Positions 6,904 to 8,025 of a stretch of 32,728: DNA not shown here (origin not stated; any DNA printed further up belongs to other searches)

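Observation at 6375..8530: Nuclease cassette: DEDDy exonuclease-WYL fusion, YkuK RNase H-like protein and small unknown proteins beside a tRNA and structured DNA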

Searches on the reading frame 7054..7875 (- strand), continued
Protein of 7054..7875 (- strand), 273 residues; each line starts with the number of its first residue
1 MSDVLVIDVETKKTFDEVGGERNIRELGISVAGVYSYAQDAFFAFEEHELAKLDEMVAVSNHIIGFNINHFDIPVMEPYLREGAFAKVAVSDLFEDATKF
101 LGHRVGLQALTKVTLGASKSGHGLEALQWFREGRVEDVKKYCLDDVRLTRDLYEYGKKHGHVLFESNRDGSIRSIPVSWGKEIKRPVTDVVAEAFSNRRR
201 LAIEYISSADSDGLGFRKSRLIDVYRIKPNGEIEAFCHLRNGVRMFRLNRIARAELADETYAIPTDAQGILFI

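Call 27: find_related_loci(query=A1, collection=genome_contigs, flank=6000)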
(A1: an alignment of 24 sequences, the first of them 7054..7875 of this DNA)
Query A1 (273 aa) in genome_contigs; peptide patterns used: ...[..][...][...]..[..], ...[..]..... (x = any residue, [..] = any of these).
149 stretches matched a pattern; 55 encode a relative of the query (tblastn E <= 1e-3); 55 distinct loci.
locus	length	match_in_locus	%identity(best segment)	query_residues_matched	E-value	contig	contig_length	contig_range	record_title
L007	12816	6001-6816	83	1-272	4e-155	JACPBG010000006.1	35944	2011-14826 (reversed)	MAG: Candidatus Sungiibacteriota bacterium isolate NC_groundwater_251_Ag_S-0.2um_45_46 S5_GD2017_2_S2_scaffold_883, whol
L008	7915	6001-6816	71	1-272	8e-136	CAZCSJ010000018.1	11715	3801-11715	MAG TPA_asm: uncultured Candidatus Saccharibacteria bacterium isolate SRP178908_co1_167 genome assembly, contig: NODE_39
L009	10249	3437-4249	71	1-272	4e-132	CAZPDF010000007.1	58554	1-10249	MAG TPA_asm: uncultured Candidatus Saccharibacteria bacterium isolate SRP178908_co1_311 genome assembly, contig: NODE_25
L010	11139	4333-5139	70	3-272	3e-130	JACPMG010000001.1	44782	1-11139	MAG: Candidatus Sungiibacteriota bacterium isolate NC_groundwater_543_Ag_S-0.1um_48_11 S35_SO-1_scaffold_18968, whole ge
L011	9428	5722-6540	68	1-272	1e-129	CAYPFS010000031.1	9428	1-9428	MAG TPA_asm: uncultured Candidatus Saccharibacteria bacterium isolate binchicken_co341_27 genome assembly, contig: NODE_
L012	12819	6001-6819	69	1-272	6e-130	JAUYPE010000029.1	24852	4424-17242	MAG: bacterium isolate C4_metabat.bin.101 C4_k141_87567, whole genome shotgun sequence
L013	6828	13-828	68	1-272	2e-126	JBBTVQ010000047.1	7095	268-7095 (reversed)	MAG: Patescibacteria group bacterium isolate H51-bin042_1 H51_bin042_1_000000000047, whole genome shotgun sequence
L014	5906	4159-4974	67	1-272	5e-125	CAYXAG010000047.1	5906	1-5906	MAG TPA_asm: uncultured Candidatus Saccharibacteria bacterium isolate SRP269290_co5_1 genome assembly, contig: NODE_7599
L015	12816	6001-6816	66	1-272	5e-124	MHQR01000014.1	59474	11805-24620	MAG: Candidatus Sungbacteria bacterium RIFCSPLOWO2_01_FULL_54_21 rifcsplowo2_01_scaffold_2378, whole genome shotgun sequ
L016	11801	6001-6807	65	3-272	7e-123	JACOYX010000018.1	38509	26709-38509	MAG: Candidatus Sungiibacteriota bacterium isolate NC_groundwater_190_Ag_S-0.1um_45_12 S4_GD2017_2_S1_scaffold_746, whol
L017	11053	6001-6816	66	1-272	6e-122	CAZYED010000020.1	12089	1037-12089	MAG TPA_asm: uncultured Candidatus Saccharibacteria bacterium isolate SRP269290_co4_70 genome assembly, contig: NODE_387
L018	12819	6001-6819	64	1-272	6e-122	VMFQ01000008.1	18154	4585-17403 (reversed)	MAG: Parcubacteria group bacterium Gr01-1014_33 G01um101433_scaffold_918, whole genome shotgun sequence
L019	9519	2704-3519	66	1-272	7e-122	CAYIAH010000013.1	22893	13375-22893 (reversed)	MAG TPA_asm: uncultured Candidatus Saccharibacteria bacterium isolate ERP119705_co1_1130 genome assembly, contig: NODE_2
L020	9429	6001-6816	66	1-272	3e-121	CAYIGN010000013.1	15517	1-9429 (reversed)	MAG TPA_asm: uncultured Candidatus Saccharibacteria bacterium isolate ERP119705_co24_1044 genome assembly, contig: NODE_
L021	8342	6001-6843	62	1-272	4e-121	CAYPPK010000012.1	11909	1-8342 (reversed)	MAG TPA_asm: uncultured Candidatus Saccharibacteria bacterium isolate binchicken_co251_1000 genome assembly, contig: NOD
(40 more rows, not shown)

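Call 31: predict_structure(alignment_id=A1)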
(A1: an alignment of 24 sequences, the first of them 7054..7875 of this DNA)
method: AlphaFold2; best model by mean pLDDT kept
length: 273 residues; sequences in the alignment: 24
mean_pLDDT: 87.9   pTM: 0.66
mean pLDDT of the five models: 87.9, 86.9, 85.9, 85.7, 85.5
residues with pLDDT >= 90: 163; 70-90: 85; 50-70: 24; < 50: 1
segments of 3 or more residues with pLDDT < 50: none
pLDDT, mean of each block of 10 residues (from residue 1): 91 93 93 97 97 94 92 94 83 88 88 91 90 96 96 92 88 81 71 92 80 73 91 92 89 87 68 49
secondary structure, 60 per line:
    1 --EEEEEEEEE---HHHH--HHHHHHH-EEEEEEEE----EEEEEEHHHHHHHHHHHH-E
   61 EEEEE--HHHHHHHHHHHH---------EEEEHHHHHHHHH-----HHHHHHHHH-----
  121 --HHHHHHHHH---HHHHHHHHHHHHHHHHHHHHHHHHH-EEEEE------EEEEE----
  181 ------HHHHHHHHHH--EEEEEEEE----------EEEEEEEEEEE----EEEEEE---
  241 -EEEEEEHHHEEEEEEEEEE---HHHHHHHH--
elements in order: E3-11 H15-18 H21-27 E29-36 E41-46 H47-58 E60-65 H68-79 E89-92 H93-101 H107-115 H123-131 H135-159 E161-165 E172-176 H187-196 E199-206 E217-227 E232-237 E242-247 E251-260 H264-271

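Call 34: search_protein_representatives(protein=window:7054-7875:-)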
Query: 273 residues. Proteins with E-value up to 0.001 (for the whole library): 1686; up to 1e-10: 776; up to 1e-30: 107. The best 150 are listed.
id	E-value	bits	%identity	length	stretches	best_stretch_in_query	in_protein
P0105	8.9e-117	405.6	65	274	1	1-273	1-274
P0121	2.9e-70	253.1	45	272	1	1-269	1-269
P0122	3.9e-69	249.4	49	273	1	5-271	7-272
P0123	6.4e-67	242.2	45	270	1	4-265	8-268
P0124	1.2e-64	234.7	48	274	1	1-266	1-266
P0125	1.2e-63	231.5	46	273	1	4-259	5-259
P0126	1.6e-63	231.0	44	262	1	5-259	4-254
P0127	3.3e-62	226.7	46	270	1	5-261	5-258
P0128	7.5e-62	225.6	69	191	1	1-151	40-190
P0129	6.3e-60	219.3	46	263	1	1-259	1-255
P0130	1.3e-59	218.2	47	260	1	5-228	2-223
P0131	1.5e-59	218.0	43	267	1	1-271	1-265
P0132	3.4e-59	216.8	42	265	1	5-255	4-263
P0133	1.7e-58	214.6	41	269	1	5-271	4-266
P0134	2.9e-58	213.8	43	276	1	1-265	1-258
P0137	4.5e-57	209.9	41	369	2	2-180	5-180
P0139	3.5e-55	203.7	51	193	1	1-180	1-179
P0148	3.0e-49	184.3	36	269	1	3-264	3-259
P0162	5.4e-42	160.5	45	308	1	3-180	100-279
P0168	7.0e-39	150.3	40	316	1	3-181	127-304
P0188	1.2e-34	136.4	41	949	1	4-179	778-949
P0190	1.3e-34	136.2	41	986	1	2-179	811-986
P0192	5.5e-34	134.2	42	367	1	2-179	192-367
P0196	2.6e-33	132.0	40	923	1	5-180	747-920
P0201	5.0e-33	131.1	42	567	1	6-180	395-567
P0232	1.9e-30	122.6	38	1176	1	4-179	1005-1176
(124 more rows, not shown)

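Call 35: search_protein_families(library=pfam, proteins=[P0188, P0232, P0201, P0137, P0162, P0168, P0139, P0121, P0148, P0192], max_evalue=0.001)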
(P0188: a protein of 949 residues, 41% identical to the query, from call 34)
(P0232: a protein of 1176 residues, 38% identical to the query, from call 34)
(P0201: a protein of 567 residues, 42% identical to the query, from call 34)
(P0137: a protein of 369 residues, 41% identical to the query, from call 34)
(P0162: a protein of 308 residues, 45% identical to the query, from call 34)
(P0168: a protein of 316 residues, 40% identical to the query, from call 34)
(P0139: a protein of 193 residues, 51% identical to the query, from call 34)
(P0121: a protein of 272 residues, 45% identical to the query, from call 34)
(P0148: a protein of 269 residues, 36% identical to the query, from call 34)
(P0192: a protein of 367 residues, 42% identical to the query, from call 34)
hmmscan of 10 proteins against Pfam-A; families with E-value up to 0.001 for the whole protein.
P0188 (949 aa): 6 families
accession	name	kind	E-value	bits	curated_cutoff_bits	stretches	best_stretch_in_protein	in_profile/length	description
PF00270.35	DEAD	-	2.5e-32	112.4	26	1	56-234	2-166/167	DEAD/DEAH box helicase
PF09369.15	MZB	-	8.2e-24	84.6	24.2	1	642-720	2-80/80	MrfA Zn-binding domain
PF00271.37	Helicase_C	-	2.7e-15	57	23.5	1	279-380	11-108/110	Helicase conserved C-terminal domain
PF04851.21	ResIII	-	7e-09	36.2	22.5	1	53-229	3-162/164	Type III restriction enzyme, res subunit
PF13482.12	RNase_H_2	-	1.6e-08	35.1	22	1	779-925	1-161/165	RNase_H superfamily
PF22982.3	WHD_HRQ1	-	6.4e-05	24.3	27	1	417-486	1-70/70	ATP-dependent helicase HRQ1, winged helix domain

P0232 (1176 aa): 5 families
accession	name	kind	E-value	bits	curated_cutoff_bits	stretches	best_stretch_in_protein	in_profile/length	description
PF00270.35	DEAD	-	8.8e-29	100.8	26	1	60-231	3-161/167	DEAD/DEAH box helicase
PF09369.15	MZB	-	4.1e-18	66.3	24.2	1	647-726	1-80/80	MrfA Zn-binding domain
PF00271.37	Helicase_C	-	1.7e-14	54.5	23.5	1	278-385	5-110/110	Helicase conserved C-terminal domain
PF22982.3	WHD_HRQ1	-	3.7e-09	37.9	27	1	421-490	2-69/70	ATP-dependent helicase HRQ1, winged helix domain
PF10108.15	DNA_pol_B_exo2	-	3.4e-05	24.1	24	0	1090-1146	107-165/213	Predicted 3'-5' exonuclease related to the exonuclease domain of PolB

P0201 (567 aa): 4 families
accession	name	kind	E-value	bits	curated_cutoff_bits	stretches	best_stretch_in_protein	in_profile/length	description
PF09369.15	MZB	-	1.2e-20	74.4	24.2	1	259-337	2-80/80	MrfA Zn-binding domain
PF13482.12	RNase_H_2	-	6.9e-09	36.3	22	1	431-540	47-160/165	RNase_H superfamily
PF22982.3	WHD_HRQ1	-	1.2e-06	29.9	27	1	32-101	2-69/70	ATP-dependent helicase HRQ1, winged helix domain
PF01612.26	DNA_pol_A_exo1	-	9e-05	22.8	23.6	1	451-541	78-165/173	3'-5' exonuclease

P0137 (369 aa): 2 families
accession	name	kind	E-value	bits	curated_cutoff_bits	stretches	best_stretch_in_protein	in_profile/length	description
PF13482.12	RNase_H_2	-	2.4e-07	31.3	22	1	31-154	16-160/165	RNase_H superfamily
PF13280.12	WYL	-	5.7e-07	29.9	21.8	1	289-353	5-69/70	WYL domain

P0162 (308 aa): 0 families

P0168 (316 aa): 1 family
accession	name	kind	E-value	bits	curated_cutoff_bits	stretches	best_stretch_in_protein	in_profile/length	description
PF13482.12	RNase_H_2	-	7.8e-06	26.4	22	1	166-276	36-161/165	RNase_H superfamily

P0139 (193 aa): 3 families
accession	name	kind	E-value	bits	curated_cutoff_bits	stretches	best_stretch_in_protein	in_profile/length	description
PF13482.12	RNase_H_2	-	6.4e-10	39.7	22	1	6-154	2-163/165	RNase_H superfamily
PF10108.15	DNA_pol_B_exo2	-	3.6e-07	30.5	24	0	88-148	104-166/213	Predicted 3'-5' exonuclease related to the exonuclease domain of PolB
PF01612.26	DNA_pol_A_exo1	-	7.4e-05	23.1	23.6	1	49-153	64-166/173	3'-5' exonuclease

P0121 (272 aa): 4 families
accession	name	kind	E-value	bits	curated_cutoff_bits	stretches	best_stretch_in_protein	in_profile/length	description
PF10108.15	DNA_pol_B_exo2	-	5.1e-07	30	24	0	90-148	106-166/213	Predicted 3'-5' exonuclease related to the exonuclease domain of PolB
PF13482.12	RNase_H_2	-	2.4e-06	28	22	1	47-153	44-162/165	RNase_H superfamily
PF13280.12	WYL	-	4.5e-06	27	21.8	1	191-255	5-69/70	WYL domain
PF01612.26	DNA_pol_A_exo1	-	1.4e-05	25.4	23.6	1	5-153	23-166/173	3'-5' exonuclease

P0148 (269 aa): 3 families
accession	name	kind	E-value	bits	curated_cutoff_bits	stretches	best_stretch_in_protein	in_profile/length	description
PF13482.12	RNase_H_2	-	8.6e-10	39.2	22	1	6-150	2-162/165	RNase_H superfamily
PF10108.15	DNA_pol_B_exo2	-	2.8e-05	24.3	24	0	86-143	105-164/213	Predicted 3'-5' exonuclease related to the exonuclease domain of PolB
PF01612.26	DNA_pol_A_exo1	-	0.00013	22.3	23.6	1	44-150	63-166/173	3'-5' exonuclease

P0192 (367 aa): 4 families
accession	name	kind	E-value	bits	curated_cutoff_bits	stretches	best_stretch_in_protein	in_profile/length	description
PF09369.15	MZB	-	2.6e-25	89.4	24.2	1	7-86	1-80/80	MrfA Zn-binding domain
PF13482.12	RNase_H_2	-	1.2e-10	42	22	1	195-343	1-162/165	RNase_H superfamily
PF01612.26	DNA_pol_A_exo1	-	1.4e-07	31.9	23.6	1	190-343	18-166/173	3'-5' exonuclease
PF10108.15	DNA_pol_B_exo2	-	0.00061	20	24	0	280-337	106-165/213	Predicted 3'-5' exonuclease related to the exonuclease domain of PolB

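Call 36: fold_search(model_id=the predicted structure, library=pdb)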
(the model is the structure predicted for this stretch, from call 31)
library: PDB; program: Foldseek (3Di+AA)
matches with E <= 10: 1264; with E <= 0.001: 81
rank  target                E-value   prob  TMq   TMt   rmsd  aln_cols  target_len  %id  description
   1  7tb5                  2.8e-06  1.00  0.26  0.27  16.6       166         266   17  Structure of P. aeruginosa PA17 CapW (released 2022-01-19)
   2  9fnd_Y                6.0e-06  1.00  0.27  0.23  14.9       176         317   20  Transcriptional activator PafBC bound to mycobacterial RNA polymerase (released 2025-02-12)
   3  2dtu_C                1.4e-05  1.00  0.41  0.14   7.3       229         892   11  Crystal structure of the beta hairpin loop deletion variant of RB69 gp43 in complex with DNA containing an abasic site (released 2006-12-05)
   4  3rma_A                1.7e-05  1.00  0.44  0.15   4.0       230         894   13  Crystal Structure of a replicative DNA polymerase bound to DNA containing Thymine Glycol (released 2011-08-10)
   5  6sj9_A                1.7e-05  1.00  0.26  0.11  17.0       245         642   17  Proteasome accessory factor B/C (PafBC) of Arthrobacter aurescens (released 2019-10-16)
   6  2dtu_A                2.6e-05  1.00  0.43  0.15   4.2       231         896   11  Crystal structure of the beta hairpin loop deletion variant of RB69 gp43 in complex with DNA containing an abasic site (released 2006-12-05)
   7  6sj9_B                2.6e-05  1.00  0.25  0.11  16.4       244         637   16  Proteasome accessory factor B/C (PafBC) of Arthrobacter aurescens (released 2019-10-16)
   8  2dy4_A                2.8e-05  1.00  0.44  0.15   4.1       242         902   12  Crystal structure of RB69 GP43 in complex with DNA containing Thymine Glycol (released 2007-01-09)
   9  7qfz_C                3.8e-05  1.00  0.25  0.23  14.7       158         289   18  BrxR, a WYL-domain containing transcriptional regulator (released 2022-05-18)
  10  2dy4_C                4.9e-05  1.00  0.42  0.14   4.4       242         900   10  Crystal structure of RB69 GP43 in complex with DNA containing Thymine Glycol (released 2007-01-09)
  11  7t8k_B                4.9e-05  1.00  0.25  0.25  15.7       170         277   14  BrxR from Acinetobacter BREX type I phage restriction system bound to DNA (released 2022-05-18)
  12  7qfz_A                4.9e-05  1.00  0.24  0.23  16.8       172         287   15  BrxR, a WYL-domain containing transcriptional regulator (released 2022-05-18)
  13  7qfz_G                4.9e-05  1.00  0.24  0.23  16.8       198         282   17  BrxR, a WYL-domain containing transcriptional regulator (released 2022-05-18)
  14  7qfz_E                4.9e-05  1.00  0.24  0.23  17.0       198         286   16  BrxR, a WYL-domain containing transcriptional regulator (released 2022-05-18)
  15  7t8k_A                6.0e-05  1.00  0.25  0.24  17.1       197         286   13  BrxR from Acinetobacter BREX type I phage restriction system bound to DNA (released 2022-05-18)
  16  7qfz_D                6.4e-05  1.00  0.25  0.23  14.8       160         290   16  BrxR, a WYL-domain containing transcriptional regulator (released 2022-05-18)
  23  7qfz_B                8.2e-05  1.00  0.24  0.22  16.2       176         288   15  BrxR, a WYL-domain containing transcriptional regulator (released 2022-05-18)
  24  7qfz_H                8.7e-05  1.00  0.24  0.25  15.8       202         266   16  BrxR, a WYL-domain containing transcriptional regulator (released 2022-05-18)
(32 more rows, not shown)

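Call 57: search_solved_structures(query=A1, max_evalue=10, show_alignments=0)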
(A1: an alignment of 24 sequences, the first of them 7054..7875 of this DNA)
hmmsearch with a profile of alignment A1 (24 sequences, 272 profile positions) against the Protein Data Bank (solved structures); distinct sequences matched with E-value up to 10: 9.
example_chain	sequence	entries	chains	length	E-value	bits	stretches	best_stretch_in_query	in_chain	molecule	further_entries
7p5x_AX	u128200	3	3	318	1.1e-05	28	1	187-260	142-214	PafC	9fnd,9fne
6sj9_A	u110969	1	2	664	4.6e-05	26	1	188-257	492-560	Proteasome accessory factor B/C (PafBC)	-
8bnv_A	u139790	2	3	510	0.011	18.2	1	188-258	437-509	AAA family ATPase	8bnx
7tb5_A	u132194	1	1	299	0.046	16.2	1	180-256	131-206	WYL domain-containing protein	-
8bns_A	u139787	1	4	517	0.05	16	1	188-256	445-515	AAA ATPase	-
9qth_A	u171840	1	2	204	0.44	12.9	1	51-121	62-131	Inquilinus NrnC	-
7qfz_A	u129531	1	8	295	0.54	12.7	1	184-260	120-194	WYL domain-containing protein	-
9kfx_A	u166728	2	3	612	0.62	12.5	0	116-139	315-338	Synthetic PPR-DYW protein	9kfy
1uwv_A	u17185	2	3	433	2.1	10.7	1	168-229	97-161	23S RRNA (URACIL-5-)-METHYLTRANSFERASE RUMA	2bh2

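Call 59: list_cluster_members(proteins=[P0188, P0190, P0196, P0232, P0139, P0121, P0162, P0168, P0137, P0201])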
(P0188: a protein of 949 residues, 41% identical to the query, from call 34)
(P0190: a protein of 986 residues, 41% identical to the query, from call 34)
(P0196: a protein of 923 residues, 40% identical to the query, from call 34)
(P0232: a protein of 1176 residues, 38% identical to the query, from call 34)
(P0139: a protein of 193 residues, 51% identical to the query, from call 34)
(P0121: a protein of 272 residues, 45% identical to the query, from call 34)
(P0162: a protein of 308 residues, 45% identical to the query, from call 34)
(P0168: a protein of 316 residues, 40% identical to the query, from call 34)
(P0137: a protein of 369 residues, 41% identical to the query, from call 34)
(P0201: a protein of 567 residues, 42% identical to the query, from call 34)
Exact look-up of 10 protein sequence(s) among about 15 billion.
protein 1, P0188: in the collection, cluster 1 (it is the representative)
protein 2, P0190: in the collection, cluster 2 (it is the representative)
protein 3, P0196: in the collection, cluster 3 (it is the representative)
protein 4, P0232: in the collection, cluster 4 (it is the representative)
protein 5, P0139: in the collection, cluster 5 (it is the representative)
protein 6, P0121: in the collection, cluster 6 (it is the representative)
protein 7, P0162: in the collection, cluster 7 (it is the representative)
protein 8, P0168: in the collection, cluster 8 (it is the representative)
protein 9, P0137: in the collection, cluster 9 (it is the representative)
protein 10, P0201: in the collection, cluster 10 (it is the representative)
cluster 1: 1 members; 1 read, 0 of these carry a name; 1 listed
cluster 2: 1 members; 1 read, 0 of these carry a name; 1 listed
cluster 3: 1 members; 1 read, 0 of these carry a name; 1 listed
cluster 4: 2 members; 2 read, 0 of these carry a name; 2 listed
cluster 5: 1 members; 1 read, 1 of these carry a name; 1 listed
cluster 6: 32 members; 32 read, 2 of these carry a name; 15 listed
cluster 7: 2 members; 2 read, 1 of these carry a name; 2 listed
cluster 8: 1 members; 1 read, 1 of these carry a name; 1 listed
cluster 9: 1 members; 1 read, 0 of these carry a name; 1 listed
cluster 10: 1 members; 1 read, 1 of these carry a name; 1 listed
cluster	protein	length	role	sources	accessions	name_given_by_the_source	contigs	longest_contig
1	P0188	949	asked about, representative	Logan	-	-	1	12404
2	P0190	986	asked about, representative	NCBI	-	-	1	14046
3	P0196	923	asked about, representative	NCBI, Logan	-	-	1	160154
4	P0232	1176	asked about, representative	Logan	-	-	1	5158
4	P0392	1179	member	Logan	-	-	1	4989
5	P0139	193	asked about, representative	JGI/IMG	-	DEAD/DEAH box helicase domain-containing protein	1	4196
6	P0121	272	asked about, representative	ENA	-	-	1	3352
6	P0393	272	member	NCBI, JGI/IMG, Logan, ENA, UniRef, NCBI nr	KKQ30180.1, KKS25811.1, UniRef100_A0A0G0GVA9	MAG: DEAD/DEAH box helicase domain protein [Candidatus Nomurabacteria bacterium ... | DEAD/DEAH box helicase domain protein n=2 Tax=Parcubacteria group TaxID=1794811 ...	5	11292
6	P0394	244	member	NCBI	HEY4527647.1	MAG TPA: WYL domain-containing protein, partial [Candidatus Paceibacterota bacterium]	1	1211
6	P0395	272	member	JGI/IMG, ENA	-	-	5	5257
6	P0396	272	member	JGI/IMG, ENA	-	-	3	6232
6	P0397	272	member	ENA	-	-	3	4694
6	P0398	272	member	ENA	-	-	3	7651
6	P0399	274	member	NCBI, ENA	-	-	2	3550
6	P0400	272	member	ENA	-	-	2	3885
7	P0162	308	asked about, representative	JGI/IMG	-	DEAD/DEAH box helicase domain-containing protein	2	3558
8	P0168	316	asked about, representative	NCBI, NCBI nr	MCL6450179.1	MAG: ribonuclease H-like domain-containing protein [Acetobacteraceae bacterium] | ribonuclease H-like domain-containing protein [Acetobacteraceae bacterium]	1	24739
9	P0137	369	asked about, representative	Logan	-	-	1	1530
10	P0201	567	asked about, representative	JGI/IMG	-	DEAD/DEAH box helicase domain-containing protein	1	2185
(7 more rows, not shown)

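Call 60: find_encoding_contigs(protein=P0196, flank=5000, max_places=2)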
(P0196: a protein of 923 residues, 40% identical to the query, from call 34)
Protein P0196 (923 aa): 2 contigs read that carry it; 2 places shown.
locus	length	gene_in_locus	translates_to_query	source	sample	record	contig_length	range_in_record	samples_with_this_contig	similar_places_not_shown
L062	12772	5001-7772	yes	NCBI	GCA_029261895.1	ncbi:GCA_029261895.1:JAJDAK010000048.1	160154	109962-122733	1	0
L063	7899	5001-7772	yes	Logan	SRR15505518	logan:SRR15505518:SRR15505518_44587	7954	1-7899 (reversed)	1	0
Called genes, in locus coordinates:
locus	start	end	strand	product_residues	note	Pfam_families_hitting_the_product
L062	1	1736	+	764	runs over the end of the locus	PF01590:GAF, PF13185:GAF_2, PF13492:GAF_3 (weak), PF01590:GAF (weak), PF13185:GAF_2, PF00990:GGDEF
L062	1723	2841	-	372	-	PF05222:AlaDh_PNT_N, PF01262:AlaDh_PNT_C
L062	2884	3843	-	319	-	PF07676:PD40 (faint), PF26549:Tricorn_N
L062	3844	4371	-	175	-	PF14464:Prok-JAB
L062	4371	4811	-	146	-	PF02082:Rrf2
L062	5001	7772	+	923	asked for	PF00270:DEAD, PF00271:Helicase_C, PF09369:MZB, PF13482:RNase_H_2 (weak)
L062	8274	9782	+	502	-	PF03062:MBOAT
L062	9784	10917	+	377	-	-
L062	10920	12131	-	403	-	-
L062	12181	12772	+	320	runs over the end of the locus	PF01734:Patatin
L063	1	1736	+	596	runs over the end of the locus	?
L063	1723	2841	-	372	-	PF05222:AlaDh_PNT_N, PF01262:AlaDh_PNT_C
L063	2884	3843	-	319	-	PF07676:PD40 (faint), PF26549:Tricorn_N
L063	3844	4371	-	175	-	PF14464:Prok-JAB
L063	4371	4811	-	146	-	PF02082:Rrf2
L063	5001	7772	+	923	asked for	PF00270:DEAD, PF00271:Helicase_C, PF09369:MZB, PF13482:RNase_H_2 (weak)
